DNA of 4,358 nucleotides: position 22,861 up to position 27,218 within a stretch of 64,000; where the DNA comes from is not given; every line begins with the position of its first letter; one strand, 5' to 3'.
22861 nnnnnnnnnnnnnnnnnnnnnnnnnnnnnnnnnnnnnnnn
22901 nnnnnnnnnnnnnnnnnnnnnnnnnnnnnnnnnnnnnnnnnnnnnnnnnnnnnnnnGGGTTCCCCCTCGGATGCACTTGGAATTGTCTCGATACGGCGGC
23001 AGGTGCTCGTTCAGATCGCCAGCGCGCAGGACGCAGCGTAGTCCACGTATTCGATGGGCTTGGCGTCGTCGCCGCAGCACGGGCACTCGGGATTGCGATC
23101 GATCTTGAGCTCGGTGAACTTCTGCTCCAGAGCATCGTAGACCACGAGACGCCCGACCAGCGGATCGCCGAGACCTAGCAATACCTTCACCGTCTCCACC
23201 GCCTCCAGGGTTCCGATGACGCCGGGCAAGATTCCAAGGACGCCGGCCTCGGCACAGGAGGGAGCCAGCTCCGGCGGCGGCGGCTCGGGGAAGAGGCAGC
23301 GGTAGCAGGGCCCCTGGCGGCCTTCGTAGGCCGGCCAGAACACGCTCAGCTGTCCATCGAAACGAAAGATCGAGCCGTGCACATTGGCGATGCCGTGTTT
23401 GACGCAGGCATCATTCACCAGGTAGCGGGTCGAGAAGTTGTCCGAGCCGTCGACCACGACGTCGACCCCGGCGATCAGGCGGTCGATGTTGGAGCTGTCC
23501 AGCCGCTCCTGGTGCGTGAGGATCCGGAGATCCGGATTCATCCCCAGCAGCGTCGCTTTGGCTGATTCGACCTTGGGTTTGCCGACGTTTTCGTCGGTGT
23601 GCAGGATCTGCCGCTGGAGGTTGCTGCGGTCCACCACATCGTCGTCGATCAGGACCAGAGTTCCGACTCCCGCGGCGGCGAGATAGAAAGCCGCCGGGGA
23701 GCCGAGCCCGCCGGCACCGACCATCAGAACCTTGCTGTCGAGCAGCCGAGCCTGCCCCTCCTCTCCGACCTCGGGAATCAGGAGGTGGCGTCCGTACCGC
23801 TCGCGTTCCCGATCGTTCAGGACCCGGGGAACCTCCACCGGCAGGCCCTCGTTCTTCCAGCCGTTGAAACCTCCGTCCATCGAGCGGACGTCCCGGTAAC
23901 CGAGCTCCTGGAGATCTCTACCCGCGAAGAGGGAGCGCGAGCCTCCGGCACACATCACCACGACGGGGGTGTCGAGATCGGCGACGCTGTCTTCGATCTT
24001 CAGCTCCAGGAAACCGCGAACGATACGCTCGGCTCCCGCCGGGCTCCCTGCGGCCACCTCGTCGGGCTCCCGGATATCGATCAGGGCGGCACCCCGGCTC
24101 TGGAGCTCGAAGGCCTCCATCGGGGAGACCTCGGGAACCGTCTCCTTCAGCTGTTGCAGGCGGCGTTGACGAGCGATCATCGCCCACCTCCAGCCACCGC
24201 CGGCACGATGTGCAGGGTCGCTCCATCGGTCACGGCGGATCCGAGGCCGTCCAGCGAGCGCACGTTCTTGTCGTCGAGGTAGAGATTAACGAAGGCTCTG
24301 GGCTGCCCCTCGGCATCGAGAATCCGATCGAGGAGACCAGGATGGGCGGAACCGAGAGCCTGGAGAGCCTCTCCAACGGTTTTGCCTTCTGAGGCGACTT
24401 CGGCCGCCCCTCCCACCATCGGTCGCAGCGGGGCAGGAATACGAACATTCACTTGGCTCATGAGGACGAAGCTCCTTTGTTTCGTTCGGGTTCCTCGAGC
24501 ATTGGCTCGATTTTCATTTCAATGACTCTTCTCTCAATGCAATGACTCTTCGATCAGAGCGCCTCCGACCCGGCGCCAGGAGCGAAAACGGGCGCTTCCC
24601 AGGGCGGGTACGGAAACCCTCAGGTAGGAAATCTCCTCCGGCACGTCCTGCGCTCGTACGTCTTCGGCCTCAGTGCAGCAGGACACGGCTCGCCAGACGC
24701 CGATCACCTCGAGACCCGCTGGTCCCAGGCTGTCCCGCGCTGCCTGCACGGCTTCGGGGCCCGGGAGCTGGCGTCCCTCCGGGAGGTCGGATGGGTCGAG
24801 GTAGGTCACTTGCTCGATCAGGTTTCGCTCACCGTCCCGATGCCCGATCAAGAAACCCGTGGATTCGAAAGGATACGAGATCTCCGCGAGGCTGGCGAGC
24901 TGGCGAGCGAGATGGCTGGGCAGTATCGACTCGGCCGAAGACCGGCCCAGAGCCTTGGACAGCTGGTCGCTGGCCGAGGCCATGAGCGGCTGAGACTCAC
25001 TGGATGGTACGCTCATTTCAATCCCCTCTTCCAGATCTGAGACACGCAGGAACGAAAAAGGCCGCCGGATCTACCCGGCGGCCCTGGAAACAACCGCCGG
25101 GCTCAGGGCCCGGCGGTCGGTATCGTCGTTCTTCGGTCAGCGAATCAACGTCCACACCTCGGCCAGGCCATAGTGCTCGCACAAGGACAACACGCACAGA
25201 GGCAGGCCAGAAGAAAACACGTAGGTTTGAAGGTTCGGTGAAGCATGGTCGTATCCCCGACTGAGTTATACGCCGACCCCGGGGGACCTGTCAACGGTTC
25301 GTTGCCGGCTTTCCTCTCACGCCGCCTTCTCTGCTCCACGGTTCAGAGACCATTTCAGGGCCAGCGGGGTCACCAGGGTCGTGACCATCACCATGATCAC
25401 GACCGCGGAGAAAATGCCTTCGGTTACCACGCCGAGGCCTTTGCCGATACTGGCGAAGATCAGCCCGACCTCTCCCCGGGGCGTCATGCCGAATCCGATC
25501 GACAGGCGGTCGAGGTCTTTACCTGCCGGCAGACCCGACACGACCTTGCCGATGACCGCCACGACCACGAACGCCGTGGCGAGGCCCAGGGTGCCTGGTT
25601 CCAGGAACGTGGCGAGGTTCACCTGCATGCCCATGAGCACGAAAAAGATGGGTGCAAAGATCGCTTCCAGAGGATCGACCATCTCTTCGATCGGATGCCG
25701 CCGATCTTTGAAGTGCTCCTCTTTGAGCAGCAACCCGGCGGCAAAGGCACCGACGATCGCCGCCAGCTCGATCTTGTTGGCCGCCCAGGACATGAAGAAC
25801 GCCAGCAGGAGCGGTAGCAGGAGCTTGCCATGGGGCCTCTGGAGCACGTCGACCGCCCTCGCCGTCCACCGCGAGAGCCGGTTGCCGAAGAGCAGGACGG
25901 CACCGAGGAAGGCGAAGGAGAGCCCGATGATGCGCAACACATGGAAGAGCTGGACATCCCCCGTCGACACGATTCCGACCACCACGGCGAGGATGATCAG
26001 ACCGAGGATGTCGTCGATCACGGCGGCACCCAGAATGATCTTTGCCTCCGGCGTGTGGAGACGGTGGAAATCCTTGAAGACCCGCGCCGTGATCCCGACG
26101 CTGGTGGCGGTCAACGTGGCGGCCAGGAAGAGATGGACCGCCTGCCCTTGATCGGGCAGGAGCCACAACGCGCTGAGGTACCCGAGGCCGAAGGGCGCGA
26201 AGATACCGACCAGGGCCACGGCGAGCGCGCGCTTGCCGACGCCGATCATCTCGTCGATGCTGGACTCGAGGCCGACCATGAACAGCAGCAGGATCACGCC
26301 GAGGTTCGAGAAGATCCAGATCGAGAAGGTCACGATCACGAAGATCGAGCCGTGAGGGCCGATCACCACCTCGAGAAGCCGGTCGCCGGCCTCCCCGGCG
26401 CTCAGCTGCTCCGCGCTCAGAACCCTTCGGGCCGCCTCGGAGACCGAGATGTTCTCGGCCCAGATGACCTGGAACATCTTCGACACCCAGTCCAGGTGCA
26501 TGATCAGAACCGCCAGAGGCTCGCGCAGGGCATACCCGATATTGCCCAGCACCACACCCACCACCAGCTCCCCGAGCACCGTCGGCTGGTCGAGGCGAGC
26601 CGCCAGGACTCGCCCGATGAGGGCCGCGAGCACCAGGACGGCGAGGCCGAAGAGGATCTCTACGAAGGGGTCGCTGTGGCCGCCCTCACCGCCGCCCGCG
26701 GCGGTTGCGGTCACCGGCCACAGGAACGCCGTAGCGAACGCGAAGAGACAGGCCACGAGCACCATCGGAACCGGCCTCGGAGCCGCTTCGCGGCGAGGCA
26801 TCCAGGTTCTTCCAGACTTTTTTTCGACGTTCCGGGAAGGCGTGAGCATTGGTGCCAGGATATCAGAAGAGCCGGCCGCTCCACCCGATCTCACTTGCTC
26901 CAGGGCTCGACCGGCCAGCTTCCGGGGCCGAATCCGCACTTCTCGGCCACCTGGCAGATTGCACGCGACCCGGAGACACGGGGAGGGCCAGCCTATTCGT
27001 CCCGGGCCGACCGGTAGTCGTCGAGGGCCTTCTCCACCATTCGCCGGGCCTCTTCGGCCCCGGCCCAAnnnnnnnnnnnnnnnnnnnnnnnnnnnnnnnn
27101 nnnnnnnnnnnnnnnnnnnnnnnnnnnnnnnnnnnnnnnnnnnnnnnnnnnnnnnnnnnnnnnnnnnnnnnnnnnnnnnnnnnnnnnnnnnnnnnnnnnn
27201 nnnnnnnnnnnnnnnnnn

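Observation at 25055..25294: Complete cysteine-sensing leader-peptide transcription attenuator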

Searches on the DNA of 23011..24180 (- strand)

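Call 90: search_with_rna_model(model_id=R1, sources=[L006, L007, L008, L009, L010, L011, L012, L013, L014, L015, L016, L017, L018, L019, L020, L021, L022, L023, L024, L025, L026, L027, L028, L029, L030, L031, L032, L033, L034, L035, L036, L037, L038, L039, L040, L041, L042, L043, L044, L045, L046, L047, L048, L049, L050, L051, L052, L053, L054, L055, L056, L057, L058, L059, L060, L061, L062, L063, L064, L065, L066, L067, L068, L069, L070, L071, L072, L073, L074, L075, L076, L077, L078, L079, L080, L081, L082, L083, L084, L085], max_evalue=0.01)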
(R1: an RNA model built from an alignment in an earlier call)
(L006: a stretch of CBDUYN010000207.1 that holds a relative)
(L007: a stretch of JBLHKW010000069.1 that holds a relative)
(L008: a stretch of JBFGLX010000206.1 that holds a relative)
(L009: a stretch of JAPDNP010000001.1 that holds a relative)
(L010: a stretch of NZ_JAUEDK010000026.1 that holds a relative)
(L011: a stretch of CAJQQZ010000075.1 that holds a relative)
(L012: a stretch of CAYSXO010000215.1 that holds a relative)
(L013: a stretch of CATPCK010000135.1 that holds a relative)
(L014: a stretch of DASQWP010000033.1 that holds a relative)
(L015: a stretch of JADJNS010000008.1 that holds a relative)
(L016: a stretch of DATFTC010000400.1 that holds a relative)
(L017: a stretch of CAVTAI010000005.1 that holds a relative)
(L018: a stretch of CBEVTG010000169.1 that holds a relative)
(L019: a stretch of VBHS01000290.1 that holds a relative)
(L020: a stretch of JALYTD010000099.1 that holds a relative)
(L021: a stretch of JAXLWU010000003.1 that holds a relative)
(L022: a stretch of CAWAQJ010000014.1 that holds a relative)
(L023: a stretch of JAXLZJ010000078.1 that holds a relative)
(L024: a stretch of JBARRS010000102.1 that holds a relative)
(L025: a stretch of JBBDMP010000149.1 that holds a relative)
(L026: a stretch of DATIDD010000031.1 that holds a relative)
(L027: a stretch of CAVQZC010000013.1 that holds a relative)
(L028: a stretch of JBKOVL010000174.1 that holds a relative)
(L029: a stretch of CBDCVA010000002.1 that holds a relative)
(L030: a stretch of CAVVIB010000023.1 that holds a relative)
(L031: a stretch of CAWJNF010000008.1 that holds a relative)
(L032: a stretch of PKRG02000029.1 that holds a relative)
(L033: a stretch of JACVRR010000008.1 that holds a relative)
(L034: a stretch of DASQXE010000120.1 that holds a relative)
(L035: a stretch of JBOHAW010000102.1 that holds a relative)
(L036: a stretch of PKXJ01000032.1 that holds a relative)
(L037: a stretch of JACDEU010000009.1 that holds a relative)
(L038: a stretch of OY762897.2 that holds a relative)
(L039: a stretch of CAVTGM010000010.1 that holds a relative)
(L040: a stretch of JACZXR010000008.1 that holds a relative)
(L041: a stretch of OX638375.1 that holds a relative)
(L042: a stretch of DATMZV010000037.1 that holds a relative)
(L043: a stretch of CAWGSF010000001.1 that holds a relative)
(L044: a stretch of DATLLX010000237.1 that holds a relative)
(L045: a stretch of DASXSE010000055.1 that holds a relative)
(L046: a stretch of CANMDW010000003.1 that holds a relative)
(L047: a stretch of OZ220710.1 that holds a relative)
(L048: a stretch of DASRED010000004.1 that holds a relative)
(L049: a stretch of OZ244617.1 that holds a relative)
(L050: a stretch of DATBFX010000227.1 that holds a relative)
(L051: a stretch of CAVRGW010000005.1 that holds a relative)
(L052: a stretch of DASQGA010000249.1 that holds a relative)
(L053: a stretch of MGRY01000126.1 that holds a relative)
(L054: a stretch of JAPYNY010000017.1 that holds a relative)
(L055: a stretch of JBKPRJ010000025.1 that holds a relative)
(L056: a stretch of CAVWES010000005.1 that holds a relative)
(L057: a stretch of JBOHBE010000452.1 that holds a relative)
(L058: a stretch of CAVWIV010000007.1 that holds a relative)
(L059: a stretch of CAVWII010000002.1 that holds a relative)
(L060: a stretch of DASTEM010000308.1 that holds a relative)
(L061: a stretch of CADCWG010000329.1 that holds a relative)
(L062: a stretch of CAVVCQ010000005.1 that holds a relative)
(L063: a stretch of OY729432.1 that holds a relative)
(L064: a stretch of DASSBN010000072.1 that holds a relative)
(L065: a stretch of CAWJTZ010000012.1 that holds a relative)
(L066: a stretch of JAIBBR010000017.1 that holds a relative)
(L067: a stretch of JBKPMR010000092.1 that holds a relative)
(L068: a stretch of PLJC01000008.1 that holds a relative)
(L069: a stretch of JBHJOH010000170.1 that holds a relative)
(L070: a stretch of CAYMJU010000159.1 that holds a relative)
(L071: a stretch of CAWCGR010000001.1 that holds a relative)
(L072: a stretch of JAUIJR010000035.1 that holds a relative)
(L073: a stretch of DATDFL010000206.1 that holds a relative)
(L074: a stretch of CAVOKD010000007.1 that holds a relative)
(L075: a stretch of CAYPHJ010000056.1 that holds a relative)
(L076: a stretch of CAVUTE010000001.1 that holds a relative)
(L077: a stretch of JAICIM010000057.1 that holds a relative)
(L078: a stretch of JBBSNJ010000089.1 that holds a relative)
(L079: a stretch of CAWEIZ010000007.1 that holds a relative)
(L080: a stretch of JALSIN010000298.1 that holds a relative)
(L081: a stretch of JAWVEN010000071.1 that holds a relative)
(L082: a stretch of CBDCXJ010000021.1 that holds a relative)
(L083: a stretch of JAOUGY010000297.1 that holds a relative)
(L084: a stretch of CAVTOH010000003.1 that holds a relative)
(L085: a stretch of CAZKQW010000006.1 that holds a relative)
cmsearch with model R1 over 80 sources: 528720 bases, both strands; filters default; matches with E-value up to 0.01: 3.
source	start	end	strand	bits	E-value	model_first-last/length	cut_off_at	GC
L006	2111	2217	+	80.5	7.6e-21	1-113/113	no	0.67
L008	2025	2132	+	76.6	1e-19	1-113/113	no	0.66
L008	2099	2123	-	19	0.0041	78-104/113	no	0.76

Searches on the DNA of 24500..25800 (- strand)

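Call 5: search_rna_families(source=window, start=24500, end=25800, threshold=evalue, max_evalue=10)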
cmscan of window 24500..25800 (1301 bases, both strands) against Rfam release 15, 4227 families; matches with E-value up to 10: 7.
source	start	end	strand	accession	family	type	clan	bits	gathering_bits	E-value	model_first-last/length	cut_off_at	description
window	25055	25126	-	RF02552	RcsR1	Gene; sRNA;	-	22.4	60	0.07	1-96/96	no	RcsR1 sRNA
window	25055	25121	-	RF02833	Scr3202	Gene; sRNA;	-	21.6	52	2.2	1-95/95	no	Streptomyces RNA 3202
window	25695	25766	-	RF03804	mir-4989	Gene; miRNA;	-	17.7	49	1.6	1-80/80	no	mir-4989 microRNA precursor family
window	25045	25110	-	RF00519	suhB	Gene; sRNA;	CL00108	15.3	41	4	1-77/77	no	Makes More Granules Regulator RNA (mmgR)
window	25051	25133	-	RF03203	mir-3070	Gene; miRNA;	-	15.2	75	6.1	1-89/89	no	mir-3070 microRNA precursor family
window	25095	25115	-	RF02784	SorX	Gene; sRNA;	-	14.3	46.6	2.9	47-67/73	no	Singlet oxygen resistance RNA X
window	25095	25115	+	RF02784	SorX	Gene; sRNA;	-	13.2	46.6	6.1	47-67/73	no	Singlet oxygen resistance RNA X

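Call 89: search_with_rna_model(model_id=R1, sources=[L256, L257, L258, L259, L260, L261, L262, L263, L264, L265, L266, L267, L268, L269, L270, L271, L272, L273, L274, L275, L276, L277, L278, L279, L280, L281, L282, L283, L284, L285, L286, L287, L288, L289, L290, L291, L292, L293, L294, L295, L296, L297, L298, L299, L300, L301, L302, L303, L304, L305, L306, L307, L308, L309, L310, L311, L312, L313, L314, L315, L316, L317, L318, L319, L320, L321, L322, L323, L324, L325, L326, L327, L328, L329, L330, L331, L332, L333, L334, L335, L001, L004, L005, L133, L136, L132, L137], max_evalue=0.01)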
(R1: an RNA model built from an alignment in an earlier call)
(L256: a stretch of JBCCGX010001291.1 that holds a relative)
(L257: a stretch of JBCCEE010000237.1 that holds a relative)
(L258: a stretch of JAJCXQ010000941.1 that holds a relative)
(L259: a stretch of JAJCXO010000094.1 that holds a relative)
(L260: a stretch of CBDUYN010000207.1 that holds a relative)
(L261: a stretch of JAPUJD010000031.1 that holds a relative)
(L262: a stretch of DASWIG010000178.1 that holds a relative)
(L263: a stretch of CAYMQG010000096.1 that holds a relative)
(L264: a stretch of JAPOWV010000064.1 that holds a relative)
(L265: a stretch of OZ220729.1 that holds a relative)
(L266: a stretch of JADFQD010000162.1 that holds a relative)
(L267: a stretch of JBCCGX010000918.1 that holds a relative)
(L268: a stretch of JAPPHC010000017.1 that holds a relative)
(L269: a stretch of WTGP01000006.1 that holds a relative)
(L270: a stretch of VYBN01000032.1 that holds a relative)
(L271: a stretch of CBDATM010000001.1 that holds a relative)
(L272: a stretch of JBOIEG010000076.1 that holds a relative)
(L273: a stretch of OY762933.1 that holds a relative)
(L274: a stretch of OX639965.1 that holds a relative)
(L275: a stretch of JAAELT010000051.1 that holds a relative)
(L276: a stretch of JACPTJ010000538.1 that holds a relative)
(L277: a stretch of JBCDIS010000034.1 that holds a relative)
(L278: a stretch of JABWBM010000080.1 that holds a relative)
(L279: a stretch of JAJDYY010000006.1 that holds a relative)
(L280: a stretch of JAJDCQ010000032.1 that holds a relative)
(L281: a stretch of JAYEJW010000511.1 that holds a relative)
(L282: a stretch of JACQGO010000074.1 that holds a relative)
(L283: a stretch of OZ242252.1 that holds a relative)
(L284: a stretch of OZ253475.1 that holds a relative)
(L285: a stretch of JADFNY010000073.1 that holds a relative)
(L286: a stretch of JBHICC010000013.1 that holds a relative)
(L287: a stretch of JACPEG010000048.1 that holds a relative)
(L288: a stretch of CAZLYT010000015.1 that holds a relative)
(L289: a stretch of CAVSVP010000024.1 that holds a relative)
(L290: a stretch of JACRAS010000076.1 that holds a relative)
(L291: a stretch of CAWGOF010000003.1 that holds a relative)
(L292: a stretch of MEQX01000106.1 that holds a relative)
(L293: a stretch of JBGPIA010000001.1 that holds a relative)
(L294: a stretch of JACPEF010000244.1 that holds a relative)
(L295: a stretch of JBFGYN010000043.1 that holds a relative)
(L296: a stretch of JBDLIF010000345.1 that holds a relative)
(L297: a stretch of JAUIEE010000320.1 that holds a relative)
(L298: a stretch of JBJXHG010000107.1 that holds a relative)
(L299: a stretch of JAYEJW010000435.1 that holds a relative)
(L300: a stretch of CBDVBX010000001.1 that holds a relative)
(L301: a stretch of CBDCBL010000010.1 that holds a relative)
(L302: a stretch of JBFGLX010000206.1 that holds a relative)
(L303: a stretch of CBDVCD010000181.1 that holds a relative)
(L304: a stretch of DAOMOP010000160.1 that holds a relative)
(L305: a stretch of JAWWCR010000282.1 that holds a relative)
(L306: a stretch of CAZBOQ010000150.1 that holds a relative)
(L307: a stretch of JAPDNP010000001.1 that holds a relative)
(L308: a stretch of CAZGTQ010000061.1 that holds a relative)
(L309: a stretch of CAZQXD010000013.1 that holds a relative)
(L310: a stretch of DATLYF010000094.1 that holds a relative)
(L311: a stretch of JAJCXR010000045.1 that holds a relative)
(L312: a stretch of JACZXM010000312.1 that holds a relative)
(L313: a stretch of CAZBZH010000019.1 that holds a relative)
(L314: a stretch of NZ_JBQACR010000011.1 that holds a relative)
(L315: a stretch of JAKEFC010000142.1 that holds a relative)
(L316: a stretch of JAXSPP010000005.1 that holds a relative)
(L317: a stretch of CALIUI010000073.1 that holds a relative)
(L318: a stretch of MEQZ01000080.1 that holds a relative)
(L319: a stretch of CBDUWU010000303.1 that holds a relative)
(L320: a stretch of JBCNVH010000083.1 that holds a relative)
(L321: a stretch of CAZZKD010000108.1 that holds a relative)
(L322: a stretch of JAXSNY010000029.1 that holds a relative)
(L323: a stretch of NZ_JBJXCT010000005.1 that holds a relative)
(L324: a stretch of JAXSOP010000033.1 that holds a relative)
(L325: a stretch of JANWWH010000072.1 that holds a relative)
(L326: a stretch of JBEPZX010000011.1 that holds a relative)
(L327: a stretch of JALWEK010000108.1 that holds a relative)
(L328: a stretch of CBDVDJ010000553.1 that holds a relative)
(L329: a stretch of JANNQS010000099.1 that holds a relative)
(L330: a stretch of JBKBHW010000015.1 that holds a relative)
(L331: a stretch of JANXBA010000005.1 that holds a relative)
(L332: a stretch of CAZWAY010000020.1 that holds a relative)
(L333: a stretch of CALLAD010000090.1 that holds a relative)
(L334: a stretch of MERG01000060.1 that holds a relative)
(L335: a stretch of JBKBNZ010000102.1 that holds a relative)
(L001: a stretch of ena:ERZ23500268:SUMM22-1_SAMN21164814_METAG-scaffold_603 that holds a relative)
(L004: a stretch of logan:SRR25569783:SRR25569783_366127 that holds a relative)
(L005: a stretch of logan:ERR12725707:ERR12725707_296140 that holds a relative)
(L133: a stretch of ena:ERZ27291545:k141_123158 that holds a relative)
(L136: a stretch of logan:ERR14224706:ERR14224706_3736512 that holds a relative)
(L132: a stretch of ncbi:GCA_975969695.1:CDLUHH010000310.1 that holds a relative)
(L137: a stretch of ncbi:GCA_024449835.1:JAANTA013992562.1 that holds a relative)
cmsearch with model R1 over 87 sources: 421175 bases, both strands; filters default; matches with E-value up to 0.01: 17.
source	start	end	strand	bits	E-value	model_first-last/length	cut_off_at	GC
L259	2316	2428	+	106.1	2.4e-28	1-113/113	no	0.54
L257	2263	2374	+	103.5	1.4e-27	1-113/113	no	0.56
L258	914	1026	+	103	1.8e-27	1-113/113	no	0.51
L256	800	907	+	94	7.6e-25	1-113/113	no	0.56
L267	2267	2373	+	90.1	9.7e-24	1-113/113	no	0.55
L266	2344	2450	+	85.1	2.9e-22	1-113/113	no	0.58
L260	2337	2443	+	80.5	6.1e-21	1-113/113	no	0.67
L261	471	577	+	79.2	1.4e-20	1-113/113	no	0.59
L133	2327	2439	+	77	5.9e-20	1-113/113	no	0.73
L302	2025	2132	+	76.6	8.1e-20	1-113/113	no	0.66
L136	2334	2447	+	73.4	6.4e-19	1-113/113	no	0.57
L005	1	90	+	47.6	1.9e-11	21-113/113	5'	0.61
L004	661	770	+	40.5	2e-09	1-113/113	no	0.57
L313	1634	1744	+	34.1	1.5e-07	1-113/113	no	0.57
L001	2393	2501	+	34.1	1.5e-07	1-113/113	no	0.62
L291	2380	2491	+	34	1.6e-07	1-113/113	no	0.62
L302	2099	2123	-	19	0.0033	78-104/113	no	0.76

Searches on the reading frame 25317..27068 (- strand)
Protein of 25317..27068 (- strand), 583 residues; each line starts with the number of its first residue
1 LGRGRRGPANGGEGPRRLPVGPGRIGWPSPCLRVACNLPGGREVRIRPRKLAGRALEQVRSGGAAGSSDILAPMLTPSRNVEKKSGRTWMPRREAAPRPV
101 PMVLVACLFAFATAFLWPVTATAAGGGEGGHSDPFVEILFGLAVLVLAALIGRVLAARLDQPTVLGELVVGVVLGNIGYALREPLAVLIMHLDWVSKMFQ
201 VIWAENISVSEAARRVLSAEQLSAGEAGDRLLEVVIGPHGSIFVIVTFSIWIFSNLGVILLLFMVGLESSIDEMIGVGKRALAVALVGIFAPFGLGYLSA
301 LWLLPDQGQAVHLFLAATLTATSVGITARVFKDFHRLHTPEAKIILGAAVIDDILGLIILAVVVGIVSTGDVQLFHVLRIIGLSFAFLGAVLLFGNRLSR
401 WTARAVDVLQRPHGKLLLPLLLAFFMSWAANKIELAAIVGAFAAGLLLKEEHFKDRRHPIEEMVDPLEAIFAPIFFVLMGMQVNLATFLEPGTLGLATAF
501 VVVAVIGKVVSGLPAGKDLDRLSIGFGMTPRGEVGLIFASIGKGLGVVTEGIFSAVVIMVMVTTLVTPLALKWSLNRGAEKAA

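Call 6: search_protein_families(library=pfam, proteins=[window:25317-27068:-])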
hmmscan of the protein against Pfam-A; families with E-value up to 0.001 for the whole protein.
window:25317-27068:- (583 aa): 1 family
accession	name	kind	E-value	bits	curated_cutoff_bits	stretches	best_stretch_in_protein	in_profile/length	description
PF00999.27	Na_H_Exchanger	-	7.1e-59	200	26.2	1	234-576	27-374/375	Sodium/hydrogen exchanger, transmembrane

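Call 7: search_protein_families(library=ncbifam, proteins=[window:25317-27068:-])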
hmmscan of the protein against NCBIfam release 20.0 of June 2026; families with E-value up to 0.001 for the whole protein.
window:25317-27068:- (583 aa): 5 families
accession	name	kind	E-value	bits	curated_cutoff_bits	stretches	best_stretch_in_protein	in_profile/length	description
TIGR00932.1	2a37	subfamily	1.5e-41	142.7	238.3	2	234-484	27-275/275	monovalent cation:proton antiporter-2 (CPA2) family protein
NF045626.1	FeTrans_MagA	equivalog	1.9e-13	50.2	700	2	231-569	38-372/386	iron transporter MagA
NF007950.1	PRK10669.1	equivalog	8e-12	44.8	700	1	231-570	38-383/547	YbaL family putative K(+) efflux transporter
NF002973.0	PRK03659.1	equivalog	1.9e-10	39.9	804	1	217-572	22-374/602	glutathione-regulated potassium-efflux system protein KefB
NF002924.0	PRK03562.1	equivalog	6e-10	38.2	752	1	233-571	39-376/623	glutathione-regulated potassium-efflux system protein KefC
